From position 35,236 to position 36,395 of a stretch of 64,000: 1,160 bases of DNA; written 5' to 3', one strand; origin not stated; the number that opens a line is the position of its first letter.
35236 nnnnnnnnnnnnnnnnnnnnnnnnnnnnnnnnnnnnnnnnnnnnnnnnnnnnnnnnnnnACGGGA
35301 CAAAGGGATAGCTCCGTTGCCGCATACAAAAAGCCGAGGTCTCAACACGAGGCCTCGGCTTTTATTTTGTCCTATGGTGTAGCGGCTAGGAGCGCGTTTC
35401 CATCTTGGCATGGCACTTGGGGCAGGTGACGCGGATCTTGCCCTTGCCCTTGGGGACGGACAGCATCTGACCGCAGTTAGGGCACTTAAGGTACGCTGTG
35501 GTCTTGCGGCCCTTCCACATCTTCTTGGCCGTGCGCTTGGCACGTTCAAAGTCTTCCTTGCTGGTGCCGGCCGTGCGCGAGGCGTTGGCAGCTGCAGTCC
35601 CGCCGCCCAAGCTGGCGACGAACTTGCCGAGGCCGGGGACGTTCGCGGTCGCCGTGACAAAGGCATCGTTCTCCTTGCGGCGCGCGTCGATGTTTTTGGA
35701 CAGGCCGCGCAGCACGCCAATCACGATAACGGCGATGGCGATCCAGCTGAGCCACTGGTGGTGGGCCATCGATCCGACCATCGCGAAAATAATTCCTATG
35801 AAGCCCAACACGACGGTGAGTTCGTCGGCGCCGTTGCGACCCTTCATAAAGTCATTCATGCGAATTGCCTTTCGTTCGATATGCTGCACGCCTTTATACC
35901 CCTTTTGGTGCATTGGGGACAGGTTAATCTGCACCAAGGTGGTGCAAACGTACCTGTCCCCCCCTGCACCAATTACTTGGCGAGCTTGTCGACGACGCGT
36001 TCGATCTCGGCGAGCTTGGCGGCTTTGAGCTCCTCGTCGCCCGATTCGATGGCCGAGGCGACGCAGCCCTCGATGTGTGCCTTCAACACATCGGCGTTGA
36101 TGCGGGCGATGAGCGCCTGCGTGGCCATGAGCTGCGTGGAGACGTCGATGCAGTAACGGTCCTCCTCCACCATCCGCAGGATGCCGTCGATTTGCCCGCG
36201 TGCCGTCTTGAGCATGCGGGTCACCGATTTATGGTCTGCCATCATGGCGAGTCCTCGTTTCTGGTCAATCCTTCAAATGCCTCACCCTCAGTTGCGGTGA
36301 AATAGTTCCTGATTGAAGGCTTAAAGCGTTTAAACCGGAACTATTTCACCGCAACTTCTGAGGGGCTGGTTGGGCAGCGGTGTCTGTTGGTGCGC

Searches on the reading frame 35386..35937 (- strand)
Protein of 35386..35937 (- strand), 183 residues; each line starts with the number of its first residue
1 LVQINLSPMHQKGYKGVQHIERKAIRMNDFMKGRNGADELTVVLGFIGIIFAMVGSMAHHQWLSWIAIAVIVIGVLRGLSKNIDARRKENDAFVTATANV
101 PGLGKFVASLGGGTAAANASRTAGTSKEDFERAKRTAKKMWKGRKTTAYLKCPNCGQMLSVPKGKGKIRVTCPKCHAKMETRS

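Call 26: search_protein_families(library=pfam, proteins=[window:35386-35937:-])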
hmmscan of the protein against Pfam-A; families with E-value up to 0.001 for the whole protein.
window:35386-35937:- (183 aa): 3 families
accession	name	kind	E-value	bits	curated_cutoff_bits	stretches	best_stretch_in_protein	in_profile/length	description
PF23548.1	Zn_ribbon_FGT1_2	-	1e-06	28.6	27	1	150-179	3-30/35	FORGETTER1 second zinc ribbon domain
PF03669.18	ASTER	-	1.2e-05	25.6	22.7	1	37-76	23-62/96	PAT complex subunit Asterix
PF02150.21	Zn_ribbon_RPB9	-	0.00079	19.7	25.2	0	152-181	4-33/36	RNA polymerases M/15 Kd subunit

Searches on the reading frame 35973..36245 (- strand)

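Call 26: search_protein_families(library=pfam, proteins=[window:35973-36245:-])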
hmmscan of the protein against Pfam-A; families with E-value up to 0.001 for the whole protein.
window:35973-36245:- (90 aa): 1 family
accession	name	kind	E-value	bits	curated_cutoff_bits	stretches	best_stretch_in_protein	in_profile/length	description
PF02583.22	Trns_repr_metal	-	3.2e-23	82.3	22.8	1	4-86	1-77/78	Metal-sensitive transcriptional repressor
